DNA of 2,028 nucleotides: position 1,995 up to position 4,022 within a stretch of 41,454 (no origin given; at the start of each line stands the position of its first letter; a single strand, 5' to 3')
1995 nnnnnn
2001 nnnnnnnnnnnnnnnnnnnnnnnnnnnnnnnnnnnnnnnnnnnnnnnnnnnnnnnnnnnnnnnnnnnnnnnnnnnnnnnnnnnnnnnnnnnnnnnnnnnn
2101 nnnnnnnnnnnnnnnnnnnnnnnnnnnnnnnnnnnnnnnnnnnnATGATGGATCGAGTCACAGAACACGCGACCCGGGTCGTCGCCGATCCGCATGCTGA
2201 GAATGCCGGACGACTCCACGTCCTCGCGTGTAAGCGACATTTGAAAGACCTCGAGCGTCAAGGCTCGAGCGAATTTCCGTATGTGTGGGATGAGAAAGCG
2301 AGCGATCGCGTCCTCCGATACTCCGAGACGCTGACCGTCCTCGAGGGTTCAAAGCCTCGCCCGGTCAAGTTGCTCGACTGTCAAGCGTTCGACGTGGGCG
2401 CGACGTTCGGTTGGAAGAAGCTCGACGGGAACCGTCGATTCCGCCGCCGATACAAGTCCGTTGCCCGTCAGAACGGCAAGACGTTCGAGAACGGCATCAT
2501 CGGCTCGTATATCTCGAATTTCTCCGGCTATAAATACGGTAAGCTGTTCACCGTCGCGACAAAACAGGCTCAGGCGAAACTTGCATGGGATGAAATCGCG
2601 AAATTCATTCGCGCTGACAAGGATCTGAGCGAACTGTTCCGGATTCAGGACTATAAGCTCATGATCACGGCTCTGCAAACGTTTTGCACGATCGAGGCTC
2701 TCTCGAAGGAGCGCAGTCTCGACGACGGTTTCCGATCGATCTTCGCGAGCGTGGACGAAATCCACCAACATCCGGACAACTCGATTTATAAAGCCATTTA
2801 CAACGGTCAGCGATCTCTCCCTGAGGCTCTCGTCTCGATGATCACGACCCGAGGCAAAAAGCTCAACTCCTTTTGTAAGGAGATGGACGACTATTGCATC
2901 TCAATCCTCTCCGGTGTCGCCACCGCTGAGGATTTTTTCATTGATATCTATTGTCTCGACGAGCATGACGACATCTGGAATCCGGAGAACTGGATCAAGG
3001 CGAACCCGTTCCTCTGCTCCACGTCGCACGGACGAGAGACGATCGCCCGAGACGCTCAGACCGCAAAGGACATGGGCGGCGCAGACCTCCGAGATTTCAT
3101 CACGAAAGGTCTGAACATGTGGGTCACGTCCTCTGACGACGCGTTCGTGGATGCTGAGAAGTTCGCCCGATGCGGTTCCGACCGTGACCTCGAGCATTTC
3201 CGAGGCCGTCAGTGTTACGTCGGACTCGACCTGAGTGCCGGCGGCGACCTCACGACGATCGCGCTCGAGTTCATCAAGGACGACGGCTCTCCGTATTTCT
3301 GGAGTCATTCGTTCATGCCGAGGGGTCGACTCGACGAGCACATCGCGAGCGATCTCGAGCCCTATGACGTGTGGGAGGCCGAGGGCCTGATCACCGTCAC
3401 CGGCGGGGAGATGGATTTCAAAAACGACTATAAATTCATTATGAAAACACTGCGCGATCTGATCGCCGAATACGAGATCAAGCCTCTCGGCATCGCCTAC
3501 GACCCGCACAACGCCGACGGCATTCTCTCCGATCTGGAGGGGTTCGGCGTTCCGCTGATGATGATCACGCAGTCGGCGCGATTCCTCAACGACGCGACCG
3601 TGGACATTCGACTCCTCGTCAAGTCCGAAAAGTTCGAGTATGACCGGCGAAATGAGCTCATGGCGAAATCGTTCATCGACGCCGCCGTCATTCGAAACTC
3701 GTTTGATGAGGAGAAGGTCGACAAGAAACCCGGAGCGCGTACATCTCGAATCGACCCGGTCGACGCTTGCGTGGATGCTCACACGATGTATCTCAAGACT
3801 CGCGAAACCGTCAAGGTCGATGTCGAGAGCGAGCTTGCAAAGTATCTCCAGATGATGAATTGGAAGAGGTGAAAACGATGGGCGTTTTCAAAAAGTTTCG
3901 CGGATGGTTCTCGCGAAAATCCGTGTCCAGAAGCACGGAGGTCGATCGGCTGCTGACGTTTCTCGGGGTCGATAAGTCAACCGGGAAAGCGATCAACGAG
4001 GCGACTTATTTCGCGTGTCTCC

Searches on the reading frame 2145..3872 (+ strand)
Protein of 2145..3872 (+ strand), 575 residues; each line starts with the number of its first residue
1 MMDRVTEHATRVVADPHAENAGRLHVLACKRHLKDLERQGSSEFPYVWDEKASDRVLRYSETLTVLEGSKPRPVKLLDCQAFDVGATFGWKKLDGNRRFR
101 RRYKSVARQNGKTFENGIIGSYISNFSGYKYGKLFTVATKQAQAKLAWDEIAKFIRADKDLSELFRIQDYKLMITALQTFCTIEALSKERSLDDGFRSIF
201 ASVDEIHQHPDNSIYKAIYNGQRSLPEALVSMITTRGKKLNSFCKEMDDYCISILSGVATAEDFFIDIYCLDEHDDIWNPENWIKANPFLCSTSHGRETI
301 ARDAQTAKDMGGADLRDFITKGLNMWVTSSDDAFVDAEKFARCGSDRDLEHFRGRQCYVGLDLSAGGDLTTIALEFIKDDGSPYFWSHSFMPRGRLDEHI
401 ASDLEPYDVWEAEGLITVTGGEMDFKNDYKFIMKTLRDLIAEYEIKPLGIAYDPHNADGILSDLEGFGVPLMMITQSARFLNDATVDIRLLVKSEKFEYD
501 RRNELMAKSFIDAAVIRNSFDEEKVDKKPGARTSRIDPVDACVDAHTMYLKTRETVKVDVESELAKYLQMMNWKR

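Call 11: search_protein_families(library=pfam, proteins=[window:2145-3872:+], max_evalue=0.01)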
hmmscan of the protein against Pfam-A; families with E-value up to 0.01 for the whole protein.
window:2145-3872:+ (575 aa): 2 families
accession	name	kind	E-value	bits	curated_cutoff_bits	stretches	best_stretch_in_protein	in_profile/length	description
PF20441.4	TerL_nuclease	-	2.4e-35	122.6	24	1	260-549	3-282/286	Terminase large subunit, endonuclease domain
PF03354.21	TerL_ATPase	-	5.1e-18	65.9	23.7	1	80-250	3-175/178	Terminase large subunit, ATPase domain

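Call 14: search_dna_similar(query=window:2145-3872:+, collection=phages, mode=protein, max_rows=15)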
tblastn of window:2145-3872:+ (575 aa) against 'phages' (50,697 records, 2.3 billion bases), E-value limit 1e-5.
Records with a match: 2386; places in all: 2387; records where one place covers at least 80% of the query: 1540.
Best place of each record, by identity: <60% 2386.
By first word of the organism name: Streptococcus 475; Staphylococcus 277; Vibrio 219; Mycobacterium 156; Enterococcus 143; Paenibacillus 110; Gordonia 97; Lactobacillus 75; Bacillus 72; Arthrobacter 65; and 98 more.
By host as written in the record: - 291; Streptococcus thermophilus 130; Mycobacterium smegmatis mc2 155 108; Staphylococcus aureus 77; Gordonia terrae 3612 56; Ralstonia solanacearum 49; Enterococcus faecalis 43; Paenibacillus larvae 42; and 738 more.
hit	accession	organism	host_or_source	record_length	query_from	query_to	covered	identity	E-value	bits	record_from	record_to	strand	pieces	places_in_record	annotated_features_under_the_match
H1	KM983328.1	Clostridium phage phiCT453B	Clostridium tetani ATCC 453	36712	1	573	100%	45.8%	3e-157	503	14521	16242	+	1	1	terminase large subunit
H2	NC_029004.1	Clostridium phage phiCT453B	Clostridium tetani ATCC 453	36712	1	573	100%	45.8%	3e-157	503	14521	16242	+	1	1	terminase large subunit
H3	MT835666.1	Bacteriophage sp.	human fecal samples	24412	3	571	99%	43.1%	3e-141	457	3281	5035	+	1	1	record has no annotation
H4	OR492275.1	Fusobacterium phage phiHugo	Fusobacterium necrophorum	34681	3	571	99%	41.8%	9e-128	419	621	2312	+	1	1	terminase large subunit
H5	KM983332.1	Clostridium phage phiCT19406C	Clostridium tetani ATCC 19406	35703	1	566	98%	40.5%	2e-133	435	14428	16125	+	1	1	terminase large subunit | P27 family terminase small subunit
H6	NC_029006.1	Clostridium phage phiCT19406C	Clostridium tetani ATCC 19406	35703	1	566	98%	40.5%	2e-133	435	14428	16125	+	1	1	terminase large subunit | terminase small subunit P27 family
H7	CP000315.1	Clostridium phage phiSM101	Clostridium perfringens SM101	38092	1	560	97%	40.3%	2e-127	417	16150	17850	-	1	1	putative phage terminase, large subunit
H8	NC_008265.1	Clostridium phage phiSM101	Clostridium perfringens SM101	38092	1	560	97%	40.3%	2e-127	417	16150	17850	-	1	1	terminase large subunit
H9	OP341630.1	Geobacillus phage vB_GthS_PT9.1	Geobacillus thermodenitrificans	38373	21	575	97%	34.6%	1e-86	299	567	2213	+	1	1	terminase large subunit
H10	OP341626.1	Geobacillus phage vB_GthS_PK3.5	Geobacillus thermodenitrificans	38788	21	575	97%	34.3%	6e-86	298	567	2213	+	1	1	terminase large subunit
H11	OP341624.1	Geobacillus phage vB_GthS_NIIg9.7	Geobacillus thermodenitrificans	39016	21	573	96%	34.2%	3e-86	298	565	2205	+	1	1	terminase large subunit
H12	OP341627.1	Geobacillus phage vB_GthS_PK3.6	Geobacillus thermodenitrificans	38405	21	575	97%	33.9%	3e-81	284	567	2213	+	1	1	terminase large subunit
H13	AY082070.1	Clostridium phage phi3626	Clostridium perfringens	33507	20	558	94%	34.1%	9e-79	276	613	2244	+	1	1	terL: putative terminase large subunit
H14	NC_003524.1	Clostridium phage phi3626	Clostridium perfringens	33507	20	558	94%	34.1%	9e-79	276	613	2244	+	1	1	terL: terminase large subunit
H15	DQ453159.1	Geobacillus virus E2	Geobacillus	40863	1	573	100%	31.8%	1e-72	259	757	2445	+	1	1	putative terminase large subunit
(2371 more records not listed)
